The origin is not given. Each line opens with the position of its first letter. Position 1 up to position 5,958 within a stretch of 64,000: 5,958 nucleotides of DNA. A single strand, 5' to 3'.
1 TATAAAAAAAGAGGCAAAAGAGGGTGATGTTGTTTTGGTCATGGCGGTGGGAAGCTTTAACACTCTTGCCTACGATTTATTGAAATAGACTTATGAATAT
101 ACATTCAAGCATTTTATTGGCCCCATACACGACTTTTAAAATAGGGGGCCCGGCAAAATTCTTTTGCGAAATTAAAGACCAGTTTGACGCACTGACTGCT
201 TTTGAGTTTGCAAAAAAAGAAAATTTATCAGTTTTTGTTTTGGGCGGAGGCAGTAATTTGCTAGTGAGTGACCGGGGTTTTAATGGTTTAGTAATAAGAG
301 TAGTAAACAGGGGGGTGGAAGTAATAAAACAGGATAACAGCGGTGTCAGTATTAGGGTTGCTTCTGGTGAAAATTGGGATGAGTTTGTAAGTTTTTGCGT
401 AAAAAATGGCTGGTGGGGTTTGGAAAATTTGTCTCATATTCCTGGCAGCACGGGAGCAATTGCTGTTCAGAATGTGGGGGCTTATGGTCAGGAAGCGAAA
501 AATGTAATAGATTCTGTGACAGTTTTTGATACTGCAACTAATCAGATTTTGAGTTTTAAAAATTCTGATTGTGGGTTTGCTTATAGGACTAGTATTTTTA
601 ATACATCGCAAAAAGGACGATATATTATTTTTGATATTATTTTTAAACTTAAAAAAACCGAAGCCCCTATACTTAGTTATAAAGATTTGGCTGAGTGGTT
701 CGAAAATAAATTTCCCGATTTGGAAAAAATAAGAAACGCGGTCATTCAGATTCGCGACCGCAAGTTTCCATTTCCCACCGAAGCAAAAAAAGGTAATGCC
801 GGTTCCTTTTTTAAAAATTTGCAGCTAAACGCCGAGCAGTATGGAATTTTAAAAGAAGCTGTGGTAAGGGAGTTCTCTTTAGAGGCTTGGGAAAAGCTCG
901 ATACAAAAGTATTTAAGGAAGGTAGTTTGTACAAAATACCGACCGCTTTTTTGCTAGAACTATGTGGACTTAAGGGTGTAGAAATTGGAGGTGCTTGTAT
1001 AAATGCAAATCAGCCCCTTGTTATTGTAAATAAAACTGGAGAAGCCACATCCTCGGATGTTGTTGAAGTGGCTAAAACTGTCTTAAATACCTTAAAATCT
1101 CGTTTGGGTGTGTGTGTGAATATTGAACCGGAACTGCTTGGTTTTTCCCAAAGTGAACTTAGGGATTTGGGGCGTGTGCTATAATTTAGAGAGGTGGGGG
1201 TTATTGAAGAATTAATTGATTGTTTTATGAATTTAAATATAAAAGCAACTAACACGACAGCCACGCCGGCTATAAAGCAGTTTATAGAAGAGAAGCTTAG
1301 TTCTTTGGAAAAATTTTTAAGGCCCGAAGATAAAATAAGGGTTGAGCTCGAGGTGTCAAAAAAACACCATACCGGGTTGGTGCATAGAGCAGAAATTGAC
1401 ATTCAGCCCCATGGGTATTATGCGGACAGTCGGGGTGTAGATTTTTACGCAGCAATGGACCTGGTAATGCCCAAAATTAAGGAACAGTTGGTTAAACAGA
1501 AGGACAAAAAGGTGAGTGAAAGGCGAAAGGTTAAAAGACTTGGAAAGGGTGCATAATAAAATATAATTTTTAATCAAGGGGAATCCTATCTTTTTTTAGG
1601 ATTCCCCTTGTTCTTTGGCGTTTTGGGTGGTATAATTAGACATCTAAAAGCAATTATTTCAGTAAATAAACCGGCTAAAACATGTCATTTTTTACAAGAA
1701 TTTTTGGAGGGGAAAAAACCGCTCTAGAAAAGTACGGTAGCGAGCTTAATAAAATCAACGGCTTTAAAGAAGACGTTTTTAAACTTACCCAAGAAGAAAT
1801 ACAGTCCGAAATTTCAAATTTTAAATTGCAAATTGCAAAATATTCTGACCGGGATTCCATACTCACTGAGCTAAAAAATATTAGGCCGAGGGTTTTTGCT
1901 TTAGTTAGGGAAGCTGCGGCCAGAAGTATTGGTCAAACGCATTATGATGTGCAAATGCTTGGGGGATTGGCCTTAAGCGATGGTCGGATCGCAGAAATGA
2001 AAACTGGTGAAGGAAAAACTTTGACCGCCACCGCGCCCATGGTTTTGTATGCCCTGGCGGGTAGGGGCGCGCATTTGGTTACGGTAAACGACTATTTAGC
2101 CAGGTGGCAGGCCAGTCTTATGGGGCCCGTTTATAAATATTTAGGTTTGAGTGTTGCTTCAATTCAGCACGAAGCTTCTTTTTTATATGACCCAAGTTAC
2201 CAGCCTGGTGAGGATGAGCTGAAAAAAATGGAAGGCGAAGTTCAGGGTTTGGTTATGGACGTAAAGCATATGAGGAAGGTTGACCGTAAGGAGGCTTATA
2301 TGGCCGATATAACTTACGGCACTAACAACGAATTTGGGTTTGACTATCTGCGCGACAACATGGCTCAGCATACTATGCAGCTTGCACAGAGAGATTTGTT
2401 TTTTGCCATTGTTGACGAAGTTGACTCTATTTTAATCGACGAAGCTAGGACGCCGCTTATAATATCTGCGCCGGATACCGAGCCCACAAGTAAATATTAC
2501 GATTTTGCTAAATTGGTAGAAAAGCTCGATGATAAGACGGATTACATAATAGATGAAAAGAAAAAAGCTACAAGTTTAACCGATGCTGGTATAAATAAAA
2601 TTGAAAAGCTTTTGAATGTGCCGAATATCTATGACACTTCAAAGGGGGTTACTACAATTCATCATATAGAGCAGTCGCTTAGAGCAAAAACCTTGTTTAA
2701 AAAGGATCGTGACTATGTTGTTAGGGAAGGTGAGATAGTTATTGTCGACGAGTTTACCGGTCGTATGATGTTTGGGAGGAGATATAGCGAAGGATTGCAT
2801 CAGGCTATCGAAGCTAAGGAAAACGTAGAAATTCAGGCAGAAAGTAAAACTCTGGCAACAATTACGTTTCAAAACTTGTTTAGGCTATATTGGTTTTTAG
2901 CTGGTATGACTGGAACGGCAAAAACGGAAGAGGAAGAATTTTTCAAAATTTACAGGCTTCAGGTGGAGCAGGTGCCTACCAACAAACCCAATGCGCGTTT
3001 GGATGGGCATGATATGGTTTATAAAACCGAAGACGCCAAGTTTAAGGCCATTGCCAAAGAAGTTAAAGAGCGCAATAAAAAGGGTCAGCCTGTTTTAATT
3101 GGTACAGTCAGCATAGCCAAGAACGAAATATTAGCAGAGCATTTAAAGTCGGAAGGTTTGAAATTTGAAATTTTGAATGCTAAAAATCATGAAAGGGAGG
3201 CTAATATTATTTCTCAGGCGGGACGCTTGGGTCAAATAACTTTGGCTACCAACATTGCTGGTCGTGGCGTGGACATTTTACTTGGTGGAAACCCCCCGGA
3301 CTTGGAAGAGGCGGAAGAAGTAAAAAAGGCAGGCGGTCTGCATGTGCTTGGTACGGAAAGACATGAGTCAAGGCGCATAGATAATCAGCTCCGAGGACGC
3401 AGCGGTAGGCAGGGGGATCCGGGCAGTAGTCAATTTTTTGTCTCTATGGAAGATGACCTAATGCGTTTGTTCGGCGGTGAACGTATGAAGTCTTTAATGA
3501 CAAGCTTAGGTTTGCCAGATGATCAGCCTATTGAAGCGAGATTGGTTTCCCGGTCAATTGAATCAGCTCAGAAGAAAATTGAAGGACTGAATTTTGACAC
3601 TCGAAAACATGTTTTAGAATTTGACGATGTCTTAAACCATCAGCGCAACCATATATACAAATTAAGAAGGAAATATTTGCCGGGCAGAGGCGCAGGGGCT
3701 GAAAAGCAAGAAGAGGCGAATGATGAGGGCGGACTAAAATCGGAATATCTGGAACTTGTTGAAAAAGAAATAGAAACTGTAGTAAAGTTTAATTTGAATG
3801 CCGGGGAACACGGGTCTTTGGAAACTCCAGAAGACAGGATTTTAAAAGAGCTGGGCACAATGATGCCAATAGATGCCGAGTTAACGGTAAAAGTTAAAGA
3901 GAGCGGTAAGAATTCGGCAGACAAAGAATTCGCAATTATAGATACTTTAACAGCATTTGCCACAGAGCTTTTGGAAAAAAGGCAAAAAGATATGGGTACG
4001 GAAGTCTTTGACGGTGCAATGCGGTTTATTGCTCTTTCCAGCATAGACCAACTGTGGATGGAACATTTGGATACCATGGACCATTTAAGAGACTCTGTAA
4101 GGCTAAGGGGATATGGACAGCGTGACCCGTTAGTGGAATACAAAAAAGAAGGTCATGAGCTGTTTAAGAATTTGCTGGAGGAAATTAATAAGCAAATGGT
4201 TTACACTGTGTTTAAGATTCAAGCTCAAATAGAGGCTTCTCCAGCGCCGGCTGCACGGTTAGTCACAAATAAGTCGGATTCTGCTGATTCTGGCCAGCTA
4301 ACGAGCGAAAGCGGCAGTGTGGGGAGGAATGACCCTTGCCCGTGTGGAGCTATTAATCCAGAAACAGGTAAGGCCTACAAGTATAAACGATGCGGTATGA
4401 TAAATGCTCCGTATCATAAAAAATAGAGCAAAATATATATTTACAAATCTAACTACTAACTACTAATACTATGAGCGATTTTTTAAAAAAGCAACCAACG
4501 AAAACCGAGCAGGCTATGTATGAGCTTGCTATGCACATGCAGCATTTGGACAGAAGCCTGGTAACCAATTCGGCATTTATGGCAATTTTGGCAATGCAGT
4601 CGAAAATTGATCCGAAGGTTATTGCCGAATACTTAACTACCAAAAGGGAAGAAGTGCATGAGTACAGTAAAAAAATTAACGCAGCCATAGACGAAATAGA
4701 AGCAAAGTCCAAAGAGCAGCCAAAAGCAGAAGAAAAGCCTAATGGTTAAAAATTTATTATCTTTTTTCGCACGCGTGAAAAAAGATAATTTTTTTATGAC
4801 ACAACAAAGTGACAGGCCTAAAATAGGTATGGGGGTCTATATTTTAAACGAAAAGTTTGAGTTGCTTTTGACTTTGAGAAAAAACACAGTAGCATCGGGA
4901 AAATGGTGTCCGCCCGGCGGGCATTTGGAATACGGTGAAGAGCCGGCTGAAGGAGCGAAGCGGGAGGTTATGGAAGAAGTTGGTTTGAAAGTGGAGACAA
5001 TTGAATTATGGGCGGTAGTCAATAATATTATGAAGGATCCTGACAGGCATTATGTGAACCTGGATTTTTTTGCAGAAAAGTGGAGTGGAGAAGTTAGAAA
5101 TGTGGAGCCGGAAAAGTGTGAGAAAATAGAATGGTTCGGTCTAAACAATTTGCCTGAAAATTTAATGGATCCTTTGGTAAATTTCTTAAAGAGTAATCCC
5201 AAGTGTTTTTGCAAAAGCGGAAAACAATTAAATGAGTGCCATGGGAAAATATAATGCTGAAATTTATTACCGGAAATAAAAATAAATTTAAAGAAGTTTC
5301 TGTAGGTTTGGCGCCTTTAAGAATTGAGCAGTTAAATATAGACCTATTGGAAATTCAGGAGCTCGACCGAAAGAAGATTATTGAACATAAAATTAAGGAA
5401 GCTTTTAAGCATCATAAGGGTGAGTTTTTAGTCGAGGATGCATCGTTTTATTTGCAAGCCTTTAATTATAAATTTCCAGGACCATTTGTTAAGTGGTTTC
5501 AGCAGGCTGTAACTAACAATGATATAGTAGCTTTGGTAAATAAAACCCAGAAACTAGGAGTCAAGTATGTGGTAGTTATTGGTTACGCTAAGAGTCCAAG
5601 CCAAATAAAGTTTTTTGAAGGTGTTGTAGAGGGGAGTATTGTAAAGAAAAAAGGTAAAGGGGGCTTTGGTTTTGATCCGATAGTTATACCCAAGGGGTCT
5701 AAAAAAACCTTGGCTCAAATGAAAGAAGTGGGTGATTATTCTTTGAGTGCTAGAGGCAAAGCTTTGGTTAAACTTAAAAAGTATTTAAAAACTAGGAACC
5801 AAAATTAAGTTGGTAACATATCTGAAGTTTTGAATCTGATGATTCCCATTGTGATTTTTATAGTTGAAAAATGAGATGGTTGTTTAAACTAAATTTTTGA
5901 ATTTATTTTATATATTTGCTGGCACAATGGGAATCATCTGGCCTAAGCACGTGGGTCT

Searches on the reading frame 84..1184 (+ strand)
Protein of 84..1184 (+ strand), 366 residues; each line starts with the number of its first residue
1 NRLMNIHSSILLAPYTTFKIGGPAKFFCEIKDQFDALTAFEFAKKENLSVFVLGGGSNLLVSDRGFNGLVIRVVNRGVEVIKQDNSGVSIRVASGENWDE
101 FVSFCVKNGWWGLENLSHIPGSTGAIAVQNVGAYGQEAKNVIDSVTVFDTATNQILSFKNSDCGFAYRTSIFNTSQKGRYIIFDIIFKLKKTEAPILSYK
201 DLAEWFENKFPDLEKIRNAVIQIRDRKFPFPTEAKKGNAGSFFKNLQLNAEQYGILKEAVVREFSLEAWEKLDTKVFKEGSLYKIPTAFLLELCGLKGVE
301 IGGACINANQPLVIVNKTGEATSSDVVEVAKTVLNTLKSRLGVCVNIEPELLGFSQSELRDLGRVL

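Call 37: search_protein_families(library=pfam, proteins=[window:84-1184:+], max_evalue=0.001)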
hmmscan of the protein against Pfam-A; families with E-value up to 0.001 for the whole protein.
window:84-1184:+ (366 aa): 2 families
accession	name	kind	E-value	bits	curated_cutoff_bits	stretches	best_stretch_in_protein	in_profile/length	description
PF01565.28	FAD_binding_4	-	4e-20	72.4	26.4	1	31-156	8-136/139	FAD binding domain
PF02873.21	MurB_C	-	5.8e-17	62.1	27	1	215-351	1-98/99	UDP-N-acetylenolpyruvoylglucosamine reductase, C-terminal domain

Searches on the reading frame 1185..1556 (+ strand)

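Call 37: search_protein_families(library=pfam, proteins=[window:1185-1556:+], max_evalue=0.001)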
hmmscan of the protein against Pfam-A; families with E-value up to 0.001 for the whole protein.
window:1185-1556:+ (123 aa): 1 family
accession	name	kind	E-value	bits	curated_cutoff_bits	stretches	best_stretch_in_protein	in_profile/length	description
PF02482.25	Ribosomal_S30AE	-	2.4e-17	63.9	23.7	1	17-109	1-87/88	Sigma 54 modulation protein / S30EA ribosomal protein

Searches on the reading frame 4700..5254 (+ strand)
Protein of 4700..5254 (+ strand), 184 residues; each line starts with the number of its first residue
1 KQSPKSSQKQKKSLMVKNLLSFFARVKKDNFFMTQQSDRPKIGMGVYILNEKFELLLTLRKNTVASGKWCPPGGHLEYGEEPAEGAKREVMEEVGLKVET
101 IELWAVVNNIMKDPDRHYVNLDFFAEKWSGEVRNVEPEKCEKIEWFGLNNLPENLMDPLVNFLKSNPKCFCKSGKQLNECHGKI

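Call 37: search_protein_families(library=pfam, proteins=[window:4700-5254:+], max_evalue=0.001)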
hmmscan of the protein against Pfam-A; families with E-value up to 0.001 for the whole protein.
window:4700-5254:+ (184 aa): 1 family
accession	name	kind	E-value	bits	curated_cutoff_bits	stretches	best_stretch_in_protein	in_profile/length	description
PF00293.34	NUDIX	-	2.6e-22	79.7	21.1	1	41-154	3-122/134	NUDIX domain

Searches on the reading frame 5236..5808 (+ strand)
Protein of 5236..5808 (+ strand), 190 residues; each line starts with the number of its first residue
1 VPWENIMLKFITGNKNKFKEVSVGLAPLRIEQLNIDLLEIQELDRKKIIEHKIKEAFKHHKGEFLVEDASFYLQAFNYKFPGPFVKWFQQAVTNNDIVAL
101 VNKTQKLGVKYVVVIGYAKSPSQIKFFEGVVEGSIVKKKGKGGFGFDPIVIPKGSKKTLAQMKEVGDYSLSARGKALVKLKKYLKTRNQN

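Call 37: search_protein_families(library=pfam, proteins=[window:5236-5808:+], max_evalue=0.001)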
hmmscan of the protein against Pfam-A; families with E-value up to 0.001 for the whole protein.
window:5236-5808:+ (190 aa): 1 family
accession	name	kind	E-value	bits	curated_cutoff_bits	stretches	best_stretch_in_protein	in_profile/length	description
PF01725.21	Ham1p_like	-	4.3e-33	115.2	22.5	1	10-183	3-186/186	Ham1 family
